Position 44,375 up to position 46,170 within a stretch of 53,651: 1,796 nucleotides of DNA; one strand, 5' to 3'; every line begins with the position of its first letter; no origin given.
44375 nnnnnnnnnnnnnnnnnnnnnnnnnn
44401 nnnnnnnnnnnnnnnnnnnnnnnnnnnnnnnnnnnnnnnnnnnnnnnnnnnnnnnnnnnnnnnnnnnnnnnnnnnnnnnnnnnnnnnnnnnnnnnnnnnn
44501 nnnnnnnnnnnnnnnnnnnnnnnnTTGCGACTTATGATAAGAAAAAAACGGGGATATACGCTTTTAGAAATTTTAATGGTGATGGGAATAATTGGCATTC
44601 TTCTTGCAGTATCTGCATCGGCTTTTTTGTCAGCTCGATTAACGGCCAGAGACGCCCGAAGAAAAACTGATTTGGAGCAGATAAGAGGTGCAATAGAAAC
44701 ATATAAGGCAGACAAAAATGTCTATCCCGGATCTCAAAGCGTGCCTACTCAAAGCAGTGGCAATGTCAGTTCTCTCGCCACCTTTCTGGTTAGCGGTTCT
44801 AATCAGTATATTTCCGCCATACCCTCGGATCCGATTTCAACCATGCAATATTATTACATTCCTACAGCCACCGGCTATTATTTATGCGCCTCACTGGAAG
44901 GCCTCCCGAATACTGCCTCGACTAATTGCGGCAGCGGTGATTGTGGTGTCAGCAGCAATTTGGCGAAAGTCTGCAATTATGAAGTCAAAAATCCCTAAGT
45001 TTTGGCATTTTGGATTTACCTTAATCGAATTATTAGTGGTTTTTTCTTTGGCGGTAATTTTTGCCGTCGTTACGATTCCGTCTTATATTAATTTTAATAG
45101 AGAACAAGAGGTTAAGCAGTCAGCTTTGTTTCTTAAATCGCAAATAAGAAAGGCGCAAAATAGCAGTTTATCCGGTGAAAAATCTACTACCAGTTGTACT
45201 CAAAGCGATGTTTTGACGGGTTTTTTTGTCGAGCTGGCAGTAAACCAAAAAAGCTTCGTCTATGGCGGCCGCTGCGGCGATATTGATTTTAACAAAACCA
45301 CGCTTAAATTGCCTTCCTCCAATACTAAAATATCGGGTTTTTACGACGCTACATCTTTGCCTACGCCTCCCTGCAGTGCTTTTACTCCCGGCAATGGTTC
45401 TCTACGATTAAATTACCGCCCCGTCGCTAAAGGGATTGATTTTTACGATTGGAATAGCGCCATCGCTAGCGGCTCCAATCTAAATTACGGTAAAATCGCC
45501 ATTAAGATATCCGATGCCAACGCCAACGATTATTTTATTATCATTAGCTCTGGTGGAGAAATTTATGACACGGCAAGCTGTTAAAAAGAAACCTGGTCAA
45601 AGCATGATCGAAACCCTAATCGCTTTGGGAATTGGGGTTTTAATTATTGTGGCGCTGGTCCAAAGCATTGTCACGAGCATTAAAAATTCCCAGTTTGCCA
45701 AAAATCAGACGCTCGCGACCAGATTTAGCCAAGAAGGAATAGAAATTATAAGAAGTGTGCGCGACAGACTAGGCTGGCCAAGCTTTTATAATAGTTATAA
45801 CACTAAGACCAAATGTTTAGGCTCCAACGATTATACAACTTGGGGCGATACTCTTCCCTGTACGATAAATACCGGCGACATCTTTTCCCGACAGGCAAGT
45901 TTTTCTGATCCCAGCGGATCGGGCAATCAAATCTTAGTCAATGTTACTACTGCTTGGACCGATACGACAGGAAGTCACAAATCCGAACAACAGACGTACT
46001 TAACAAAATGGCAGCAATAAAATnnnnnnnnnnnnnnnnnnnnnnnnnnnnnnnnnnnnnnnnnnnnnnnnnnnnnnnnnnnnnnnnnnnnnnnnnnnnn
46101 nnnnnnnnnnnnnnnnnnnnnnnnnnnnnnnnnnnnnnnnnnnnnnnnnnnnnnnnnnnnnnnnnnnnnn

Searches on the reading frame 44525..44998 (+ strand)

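Call 58: search_protein_families(library=pfam, max_evalue=0.1, proteins=[window:44525-44998:+])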
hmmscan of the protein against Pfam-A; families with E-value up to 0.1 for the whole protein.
window:44525-44998:+ (157 aa): 2 families
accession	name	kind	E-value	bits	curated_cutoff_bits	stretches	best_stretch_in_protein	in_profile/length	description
PF07963.17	N_methyl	-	4.1e-07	29.7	21.2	1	6-30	2-26/27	Prokaryotic N-terminal methylation motif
PF08334.16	T2SSG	-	0.00071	20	21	1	40-119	8-85/108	Type II secretion system (T2SS), protein G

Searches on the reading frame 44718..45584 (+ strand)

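Call 58: search_protein_families(library=pfam, max_evalue=0.1, proteins=[window:44718-45584:+])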
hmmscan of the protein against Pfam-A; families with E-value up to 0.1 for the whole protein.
window:44718-45584:+ (288 aa): 1 family
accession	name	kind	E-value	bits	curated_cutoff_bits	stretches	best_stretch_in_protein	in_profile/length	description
PF07963.17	N_methyl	-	0.0053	16.7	21.2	1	99-118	6-25/27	Prokaryotic N-terminal methylation motif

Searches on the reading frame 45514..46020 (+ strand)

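Call 58: search_protein_families(library=pfam, max_evalue=0.1, proteins=[window:45514-46020:+])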
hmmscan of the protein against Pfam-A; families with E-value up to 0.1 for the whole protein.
window:45514-46020:+ (168 aa): 4 families
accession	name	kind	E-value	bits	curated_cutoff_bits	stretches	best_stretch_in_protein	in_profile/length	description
PF05961.16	Chordopox_A13L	-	0.0034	18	24.1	1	31-73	1-42/69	Chordopoxvirus A13L protein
PF07963.17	N_methyl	-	0.033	14.2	21.2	1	24-48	2-26/27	Prokaryotic N-terminal methylation motif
PF06418.20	CTP_synth_N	-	0.095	12.5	26.1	0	6-63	168-225/265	CTP synthase N-terminus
PF11833.13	CPP1-like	-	0.097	12.7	28.4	0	7-70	120-183/196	Protein CHAPERONE-LIKE PROTEIN OF POR1-like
